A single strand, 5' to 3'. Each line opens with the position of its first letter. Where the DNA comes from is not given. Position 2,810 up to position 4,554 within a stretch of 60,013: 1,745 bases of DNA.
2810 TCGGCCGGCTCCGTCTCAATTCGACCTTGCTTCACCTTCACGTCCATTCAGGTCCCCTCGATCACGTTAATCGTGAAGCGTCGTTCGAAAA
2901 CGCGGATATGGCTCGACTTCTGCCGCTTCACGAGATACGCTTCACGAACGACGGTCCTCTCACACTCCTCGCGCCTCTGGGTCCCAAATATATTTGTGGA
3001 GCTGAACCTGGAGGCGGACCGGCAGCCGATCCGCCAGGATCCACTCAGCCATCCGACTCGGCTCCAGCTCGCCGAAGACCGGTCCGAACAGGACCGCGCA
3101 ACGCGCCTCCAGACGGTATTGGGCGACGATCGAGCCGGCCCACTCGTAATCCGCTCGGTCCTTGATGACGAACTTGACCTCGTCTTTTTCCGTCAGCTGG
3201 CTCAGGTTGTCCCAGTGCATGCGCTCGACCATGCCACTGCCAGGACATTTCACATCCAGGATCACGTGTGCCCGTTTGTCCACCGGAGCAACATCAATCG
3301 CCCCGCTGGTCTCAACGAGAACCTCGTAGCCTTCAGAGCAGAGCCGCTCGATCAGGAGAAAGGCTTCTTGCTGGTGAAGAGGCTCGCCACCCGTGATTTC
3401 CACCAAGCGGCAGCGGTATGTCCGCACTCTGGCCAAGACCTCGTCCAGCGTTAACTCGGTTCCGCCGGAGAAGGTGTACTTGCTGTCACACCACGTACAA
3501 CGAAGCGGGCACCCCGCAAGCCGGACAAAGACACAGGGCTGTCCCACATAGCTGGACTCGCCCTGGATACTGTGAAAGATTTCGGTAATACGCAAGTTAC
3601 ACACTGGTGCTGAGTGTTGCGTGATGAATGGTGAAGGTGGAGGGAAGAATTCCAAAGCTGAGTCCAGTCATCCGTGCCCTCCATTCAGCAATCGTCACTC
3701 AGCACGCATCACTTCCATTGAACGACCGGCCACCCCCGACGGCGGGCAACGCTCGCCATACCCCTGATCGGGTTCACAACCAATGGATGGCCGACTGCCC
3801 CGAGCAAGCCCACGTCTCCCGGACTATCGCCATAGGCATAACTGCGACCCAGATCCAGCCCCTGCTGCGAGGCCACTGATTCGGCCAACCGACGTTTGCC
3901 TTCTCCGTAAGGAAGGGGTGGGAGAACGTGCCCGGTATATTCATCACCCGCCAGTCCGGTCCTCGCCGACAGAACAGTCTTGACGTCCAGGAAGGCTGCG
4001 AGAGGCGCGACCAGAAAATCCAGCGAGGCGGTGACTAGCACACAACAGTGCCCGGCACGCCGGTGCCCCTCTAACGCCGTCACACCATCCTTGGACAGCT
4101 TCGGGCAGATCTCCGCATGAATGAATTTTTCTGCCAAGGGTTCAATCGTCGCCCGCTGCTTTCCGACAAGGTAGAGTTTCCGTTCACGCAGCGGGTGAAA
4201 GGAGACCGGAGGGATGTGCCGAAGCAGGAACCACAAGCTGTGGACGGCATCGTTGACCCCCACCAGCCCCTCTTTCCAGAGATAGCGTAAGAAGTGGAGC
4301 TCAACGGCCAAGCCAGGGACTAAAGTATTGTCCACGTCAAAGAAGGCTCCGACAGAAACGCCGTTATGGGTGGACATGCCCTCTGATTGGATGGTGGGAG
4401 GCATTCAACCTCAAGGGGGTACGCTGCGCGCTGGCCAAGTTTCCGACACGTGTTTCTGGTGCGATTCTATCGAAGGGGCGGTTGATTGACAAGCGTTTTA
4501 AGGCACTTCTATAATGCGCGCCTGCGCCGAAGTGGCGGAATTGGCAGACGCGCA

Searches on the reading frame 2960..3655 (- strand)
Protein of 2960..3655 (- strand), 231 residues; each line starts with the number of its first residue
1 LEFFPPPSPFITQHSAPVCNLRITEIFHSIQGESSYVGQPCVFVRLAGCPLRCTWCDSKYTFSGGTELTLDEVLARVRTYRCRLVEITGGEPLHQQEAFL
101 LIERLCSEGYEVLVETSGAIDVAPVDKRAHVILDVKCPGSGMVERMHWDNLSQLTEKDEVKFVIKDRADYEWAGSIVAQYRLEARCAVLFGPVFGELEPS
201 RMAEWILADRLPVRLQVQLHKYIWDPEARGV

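Call 72: search_protein_families(library=pfam, proteins=[window:2960-3655:-], max_evalue=0.00001)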
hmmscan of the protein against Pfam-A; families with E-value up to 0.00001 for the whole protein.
window:2960-3655:- (231 aa): 2 families
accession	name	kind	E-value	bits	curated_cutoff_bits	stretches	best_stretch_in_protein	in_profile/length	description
PF04055.27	Radical_SAM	-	4.4e-12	46.9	29.5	1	47-120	5-88/166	Radical SAM superfamily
PF13353.11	Fer4_12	-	9.7e-06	26.4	22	0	42-108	8-80/137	4Fe-4S single cluster domain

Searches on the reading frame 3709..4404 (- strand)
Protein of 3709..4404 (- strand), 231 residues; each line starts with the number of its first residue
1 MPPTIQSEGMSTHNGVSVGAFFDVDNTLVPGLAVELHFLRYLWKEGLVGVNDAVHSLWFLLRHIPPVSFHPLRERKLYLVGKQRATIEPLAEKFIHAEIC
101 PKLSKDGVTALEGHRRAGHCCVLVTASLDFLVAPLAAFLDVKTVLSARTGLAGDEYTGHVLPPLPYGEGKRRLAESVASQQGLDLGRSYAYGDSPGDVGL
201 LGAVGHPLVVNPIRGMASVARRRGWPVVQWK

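Call 72: search_protein_families(library=pfam, proteins=[window:3709-4404:-], max_evalue=0.00001)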
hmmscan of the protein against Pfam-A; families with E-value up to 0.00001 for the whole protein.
window:3709-4404:- (231 aa): 1 family
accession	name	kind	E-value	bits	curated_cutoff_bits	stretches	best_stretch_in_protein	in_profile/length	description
PF12710.13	HAD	-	2.3e-27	97.1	27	1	20-201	1-188/189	haloacid dehalogenase-like hydrolase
